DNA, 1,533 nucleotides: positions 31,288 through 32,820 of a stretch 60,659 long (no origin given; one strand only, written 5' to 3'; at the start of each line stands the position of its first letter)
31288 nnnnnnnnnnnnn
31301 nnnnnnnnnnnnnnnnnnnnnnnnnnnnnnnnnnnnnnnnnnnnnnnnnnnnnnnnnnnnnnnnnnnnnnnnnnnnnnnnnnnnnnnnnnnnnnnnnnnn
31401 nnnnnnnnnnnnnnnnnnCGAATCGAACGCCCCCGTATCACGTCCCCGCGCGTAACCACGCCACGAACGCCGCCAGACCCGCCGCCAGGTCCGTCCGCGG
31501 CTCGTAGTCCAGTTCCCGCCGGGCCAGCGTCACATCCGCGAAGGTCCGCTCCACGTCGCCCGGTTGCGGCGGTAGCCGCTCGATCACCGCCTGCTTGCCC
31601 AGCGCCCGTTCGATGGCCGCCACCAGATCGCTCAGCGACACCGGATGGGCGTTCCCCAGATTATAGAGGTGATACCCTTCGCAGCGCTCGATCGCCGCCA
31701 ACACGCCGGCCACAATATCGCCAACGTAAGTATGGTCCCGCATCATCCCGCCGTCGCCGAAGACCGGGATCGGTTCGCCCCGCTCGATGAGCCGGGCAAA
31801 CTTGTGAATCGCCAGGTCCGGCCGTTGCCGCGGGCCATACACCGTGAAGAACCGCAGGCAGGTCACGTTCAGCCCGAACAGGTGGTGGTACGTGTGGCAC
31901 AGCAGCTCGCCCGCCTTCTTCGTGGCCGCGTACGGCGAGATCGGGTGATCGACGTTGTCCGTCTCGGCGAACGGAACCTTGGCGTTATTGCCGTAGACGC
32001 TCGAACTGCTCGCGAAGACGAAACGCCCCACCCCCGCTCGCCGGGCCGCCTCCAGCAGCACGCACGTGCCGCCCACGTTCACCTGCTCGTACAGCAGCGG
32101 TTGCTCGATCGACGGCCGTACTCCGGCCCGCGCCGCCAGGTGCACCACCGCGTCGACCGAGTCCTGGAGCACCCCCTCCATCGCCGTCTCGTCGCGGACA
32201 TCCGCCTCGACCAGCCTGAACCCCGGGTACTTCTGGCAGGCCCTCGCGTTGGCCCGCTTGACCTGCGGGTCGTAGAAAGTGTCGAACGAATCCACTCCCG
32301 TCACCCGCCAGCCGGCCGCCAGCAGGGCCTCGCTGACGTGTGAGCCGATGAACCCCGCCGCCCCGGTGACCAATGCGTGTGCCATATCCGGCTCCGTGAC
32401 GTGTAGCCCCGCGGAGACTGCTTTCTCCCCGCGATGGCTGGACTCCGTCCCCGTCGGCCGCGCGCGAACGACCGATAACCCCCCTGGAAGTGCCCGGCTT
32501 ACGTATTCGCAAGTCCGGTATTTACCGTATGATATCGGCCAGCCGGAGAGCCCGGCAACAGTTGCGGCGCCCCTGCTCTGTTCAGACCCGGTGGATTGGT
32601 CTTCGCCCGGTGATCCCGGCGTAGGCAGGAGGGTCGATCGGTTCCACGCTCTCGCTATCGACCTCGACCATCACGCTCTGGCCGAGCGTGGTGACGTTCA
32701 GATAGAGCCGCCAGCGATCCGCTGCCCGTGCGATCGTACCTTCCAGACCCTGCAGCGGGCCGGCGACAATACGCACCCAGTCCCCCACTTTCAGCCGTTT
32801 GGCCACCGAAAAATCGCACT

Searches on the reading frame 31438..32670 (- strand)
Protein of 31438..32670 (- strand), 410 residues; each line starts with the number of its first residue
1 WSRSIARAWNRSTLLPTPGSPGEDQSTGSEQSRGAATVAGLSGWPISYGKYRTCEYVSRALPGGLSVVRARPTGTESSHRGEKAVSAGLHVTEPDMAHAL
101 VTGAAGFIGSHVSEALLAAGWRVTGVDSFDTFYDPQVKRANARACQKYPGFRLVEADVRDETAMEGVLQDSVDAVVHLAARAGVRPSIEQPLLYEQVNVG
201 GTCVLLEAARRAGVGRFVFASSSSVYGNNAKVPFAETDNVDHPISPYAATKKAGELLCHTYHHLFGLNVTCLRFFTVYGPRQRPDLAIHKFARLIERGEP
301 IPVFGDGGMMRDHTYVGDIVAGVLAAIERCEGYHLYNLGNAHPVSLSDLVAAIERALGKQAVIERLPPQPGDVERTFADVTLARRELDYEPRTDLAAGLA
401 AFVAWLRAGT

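Call 76: search_protein_families(library=pfam, proteins=[window:31438-32670:-], max_evalue=0.0001)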
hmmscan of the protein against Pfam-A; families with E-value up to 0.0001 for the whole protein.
window:31438-32670:- (410 aa): 8 families
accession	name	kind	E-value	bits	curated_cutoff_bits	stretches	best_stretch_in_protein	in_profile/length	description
PF01370.27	Epimerase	-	7.2e-64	215.9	20.9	1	99-339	1-240/240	NAD dependent epimerase/dehydratase family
PF16363.11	GDP_Man_Dehyd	-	7e-60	203.7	27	1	100-399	1-329/332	GDP-mannose 4,6 dehydratase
PF01073.25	3Beta_HSD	-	3.4e-26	92.4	22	1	100-326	1-229/280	3-beta hydroxysteroid dehydrogenase/isomerase family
PF04321.23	RmlD_sub_bind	-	5.8e-20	72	27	1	99-361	3-235/287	RmlD substrate binding domain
PF02719.21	Polysacc_synt_2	-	2.3e-15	57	20.2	1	100-360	2-250/293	Polysaccharide biosynthesis protein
PF13460.12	NAD_binding_10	-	1.2e-10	42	27.2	1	103-256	1-129/184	NAD(P)H-binding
PF07993.18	NAD_binding_4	-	4.8e-10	39.5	20.1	1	168-279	85-209/258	Male sterility protein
PF05368.20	NmrA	-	3e-09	37.3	27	1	100-222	6-107/298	NmrA-like family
